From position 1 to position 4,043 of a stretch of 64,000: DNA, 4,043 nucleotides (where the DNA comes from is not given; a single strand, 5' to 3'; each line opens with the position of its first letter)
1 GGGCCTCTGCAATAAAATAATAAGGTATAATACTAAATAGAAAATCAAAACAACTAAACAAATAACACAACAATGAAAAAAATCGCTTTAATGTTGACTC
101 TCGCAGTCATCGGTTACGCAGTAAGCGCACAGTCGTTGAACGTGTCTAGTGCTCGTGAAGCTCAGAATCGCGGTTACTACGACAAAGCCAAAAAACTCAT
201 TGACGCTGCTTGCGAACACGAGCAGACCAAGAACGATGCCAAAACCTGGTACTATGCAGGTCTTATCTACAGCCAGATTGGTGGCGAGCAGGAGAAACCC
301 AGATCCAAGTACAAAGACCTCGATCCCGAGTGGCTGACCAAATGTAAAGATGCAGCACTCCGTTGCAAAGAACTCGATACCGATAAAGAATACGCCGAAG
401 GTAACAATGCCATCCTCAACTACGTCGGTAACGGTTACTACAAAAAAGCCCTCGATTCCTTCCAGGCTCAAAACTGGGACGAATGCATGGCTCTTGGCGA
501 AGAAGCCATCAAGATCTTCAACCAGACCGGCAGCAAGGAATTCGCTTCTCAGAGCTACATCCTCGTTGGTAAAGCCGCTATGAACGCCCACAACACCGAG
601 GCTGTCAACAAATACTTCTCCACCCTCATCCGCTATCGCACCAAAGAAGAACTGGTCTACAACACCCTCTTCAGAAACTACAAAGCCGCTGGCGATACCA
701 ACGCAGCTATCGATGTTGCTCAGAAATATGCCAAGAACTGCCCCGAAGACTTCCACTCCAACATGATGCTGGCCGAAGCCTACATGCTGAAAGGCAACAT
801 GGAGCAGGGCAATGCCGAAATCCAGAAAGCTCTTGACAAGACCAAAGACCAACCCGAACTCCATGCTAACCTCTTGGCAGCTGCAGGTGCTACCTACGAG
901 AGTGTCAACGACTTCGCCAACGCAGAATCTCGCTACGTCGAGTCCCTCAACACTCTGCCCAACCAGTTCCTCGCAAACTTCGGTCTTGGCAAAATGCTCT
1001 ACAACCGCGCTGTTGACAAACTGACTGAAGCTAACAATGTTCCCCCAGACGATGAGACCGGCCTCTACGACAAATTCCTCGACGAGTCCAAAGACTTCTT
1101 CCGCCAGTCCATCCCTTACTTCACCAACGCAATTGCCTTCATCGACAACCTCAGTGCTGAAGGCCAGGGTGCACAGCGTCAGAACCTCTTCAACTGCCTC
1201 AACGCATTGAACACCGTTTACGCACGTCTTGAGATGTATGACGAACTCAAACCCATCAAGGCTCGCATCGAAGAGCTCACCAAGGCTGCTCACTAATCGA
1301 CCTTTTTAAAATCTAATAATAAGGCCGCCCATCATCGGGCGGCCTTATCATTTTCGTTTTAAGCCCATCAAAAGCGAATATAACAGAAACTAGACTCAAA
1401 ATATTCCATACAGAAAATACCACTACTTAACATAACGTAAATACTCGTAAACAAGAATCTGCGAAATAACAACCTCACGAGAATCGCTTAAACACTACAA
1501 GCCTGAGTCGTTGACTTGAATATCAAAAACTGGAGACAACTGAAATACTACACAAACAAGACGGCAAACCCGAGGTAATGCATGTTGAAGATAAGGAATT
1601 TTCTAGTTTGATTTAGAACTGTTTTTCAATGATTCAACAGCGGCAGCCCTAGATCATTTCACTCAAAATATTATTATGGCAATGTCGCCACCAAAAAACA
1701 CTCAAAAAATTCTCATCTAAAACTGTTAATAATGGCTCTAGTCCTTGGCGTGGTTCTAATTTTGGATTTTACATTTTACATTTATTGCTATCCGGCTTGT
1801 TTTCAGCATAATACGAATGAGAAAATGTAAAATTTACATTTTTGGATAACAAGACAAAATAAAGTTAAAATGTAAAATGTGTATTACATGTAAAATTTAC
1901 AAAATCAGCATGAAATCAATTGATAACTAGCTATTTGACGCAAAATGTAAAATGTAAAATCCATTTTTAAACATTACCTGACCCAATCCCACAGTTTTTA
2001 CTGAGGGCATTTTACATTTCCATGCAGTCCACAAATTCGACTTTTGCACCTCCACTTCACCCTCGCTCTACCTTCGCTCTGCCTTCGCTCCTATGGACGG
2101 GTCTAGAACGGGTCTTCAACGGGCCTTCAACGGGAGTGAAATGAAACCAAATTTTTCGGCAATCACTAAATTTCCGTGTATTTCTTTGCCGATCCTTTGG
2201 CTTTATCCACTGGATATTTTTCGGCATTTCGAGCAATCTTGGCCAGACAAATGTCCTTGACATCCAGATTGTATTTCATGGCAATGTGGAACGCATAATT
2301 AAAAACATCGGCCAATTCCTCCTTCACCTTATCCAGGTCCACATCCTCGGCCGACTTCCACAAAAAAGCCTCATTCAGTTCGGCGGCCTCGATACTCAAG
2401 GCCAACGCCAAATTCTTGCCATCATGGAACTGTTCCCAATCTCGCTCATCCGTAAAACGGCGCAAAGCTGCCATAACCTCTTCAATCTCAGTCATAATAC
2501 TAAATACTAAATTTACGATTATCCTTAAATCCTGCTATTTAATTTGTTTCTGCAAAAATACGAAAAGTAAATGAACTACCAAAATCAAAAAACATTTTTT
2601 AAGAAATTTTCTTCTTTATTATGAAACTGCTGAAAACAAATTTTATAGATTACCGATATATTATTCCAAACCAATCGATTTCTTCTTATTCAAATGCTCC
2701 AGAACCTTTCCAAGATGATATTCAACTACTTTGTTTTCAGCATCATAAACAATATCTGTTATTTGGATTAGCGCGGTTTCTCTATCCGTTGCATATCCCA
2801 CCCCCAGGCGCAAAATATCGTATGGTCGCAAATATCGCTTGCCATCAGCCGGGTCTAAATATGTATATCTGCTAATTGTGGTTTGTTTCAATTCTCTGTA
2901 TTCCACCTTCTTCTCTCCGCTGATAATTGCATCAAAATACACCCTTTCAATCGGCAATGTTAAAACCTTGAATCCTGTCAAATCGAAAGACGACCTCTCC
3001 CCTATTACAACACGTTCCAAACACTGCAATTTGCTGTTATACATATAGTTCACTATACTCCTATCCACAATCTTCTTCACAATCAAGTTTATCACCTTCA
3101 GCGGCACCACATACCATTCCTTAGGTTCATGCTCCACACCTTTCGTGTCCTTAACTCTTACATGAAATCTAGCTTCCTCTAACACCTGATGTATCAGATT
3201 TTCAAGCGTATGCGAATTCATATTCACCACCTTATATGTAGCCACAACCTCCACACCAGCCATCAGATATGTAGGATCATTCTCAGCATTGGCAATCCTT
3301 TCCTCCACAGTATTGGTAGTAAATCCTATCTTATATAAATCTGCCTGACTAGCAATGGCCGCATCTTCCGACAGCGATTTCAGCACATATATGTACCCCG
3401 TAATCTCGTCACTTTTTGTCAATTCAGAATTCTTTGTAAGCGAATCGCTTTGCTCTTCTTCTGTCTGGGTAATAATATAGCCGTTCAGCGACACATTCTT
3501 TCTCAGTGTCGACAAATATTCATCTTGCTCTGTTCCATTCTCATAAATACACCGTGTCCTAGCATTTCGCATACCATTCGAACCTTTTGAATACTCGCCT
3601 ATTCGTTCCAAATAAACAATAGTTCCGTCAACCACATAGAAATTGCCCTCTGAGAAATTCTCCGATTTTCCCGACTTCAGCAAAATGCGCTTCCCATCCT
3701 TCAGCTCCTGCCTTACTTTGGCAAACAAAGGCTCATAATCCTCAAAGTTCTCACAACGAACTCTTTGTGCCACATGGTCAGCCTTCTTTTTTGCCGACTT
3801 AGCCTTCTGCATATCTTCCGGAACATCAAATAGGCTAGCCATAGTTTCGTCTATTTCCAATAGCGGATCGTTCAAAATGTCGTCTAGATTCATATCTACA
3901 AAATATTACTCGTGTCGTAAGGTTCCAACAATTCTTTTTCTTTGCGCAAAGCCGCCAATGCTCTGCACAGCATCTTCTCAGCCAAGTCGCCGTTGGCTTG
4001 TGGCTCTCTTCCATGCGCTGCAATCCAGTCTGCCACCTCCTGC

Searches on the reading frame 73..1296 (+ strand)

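Call 13: search_protein_families(library=padloc, proteins=[window:73-1296:+])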
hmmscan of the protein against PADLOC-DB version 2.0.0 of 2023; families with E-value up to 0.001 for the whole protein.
window:73-1296:+ (407 aa): 0 families

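Call 60: search_protein_families(library=pfam, proteins=[window:73-1296:+], max_evalue=0.1)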
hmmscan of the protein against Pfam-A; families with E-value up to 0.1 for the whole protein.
window:73-1296:+ (407 aa): 6 families
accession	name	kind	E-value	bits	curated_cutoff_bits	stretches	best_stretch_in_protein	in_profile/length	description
PF13428.12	TPR_14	-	8.9e-11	41.8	23.5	0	199-226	7-34/44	Tetratricopeptide repeat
PF13424.12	TPR_12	-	3.5e-06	27.5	30.1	1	232-294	8-74/77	Tetratricopeptide repeat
PF13432.12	TPR_16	-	9.9e-05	23.1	32.7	1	199-259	3-63/65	Tetratricopeptide repeat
PF14559.12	TPR_19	-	0.00098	19.8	25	1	205-269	3-66/68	Tetratricopeptide repeat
PF07719.23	TPR_2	-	0.016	15.8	27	0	121-149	3-31/34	Tetratricopeptide repeat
PF25060.1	ARM_TT21_2nd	-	0.031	14.2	27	1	218-269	213-262/270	Tetratricopeptide repeat protein 21 second ARM domain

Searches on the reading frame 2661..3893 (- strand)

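Call 13: search_protein_families(library=padloc, proteins=[window:2661-3893:-])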
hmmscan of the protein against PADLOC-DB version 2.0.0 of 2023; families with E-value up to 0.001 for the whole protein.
window:2661-3893:- (410 aa): 1 family
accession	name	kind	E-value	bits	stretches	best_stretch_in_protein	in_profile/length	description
PDLC05041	PDC-S57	-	5.1e-05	21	1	184-244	17-73/212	-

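Call 60: search_protein_families(library=pfam, proteins=[window:2661-3893:-], max_evalue=0.1)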
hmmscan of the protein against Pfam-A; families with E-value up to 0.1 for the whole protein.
window:2661-3893:- (410 aa): 4 families
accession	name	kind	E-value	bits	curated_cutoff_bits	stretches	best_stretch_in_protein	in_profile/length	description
PF10544.15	T5orf172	-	1.4e-15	58.1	20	1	166-275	1-100/101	T5orf172 domain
PF13455.12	MUG113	-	2.6e-14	54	22.3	1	187-275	1-73/73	Meiotically up-regulated gene 113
PF13901.12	RH_dom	-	0.005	17.2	28.1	0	3-52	45-95/206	Rubicon Homology Domain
PF04266.20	ASCH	-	0.0057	17.8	21.2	1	317-387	5-59/103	ASCH domain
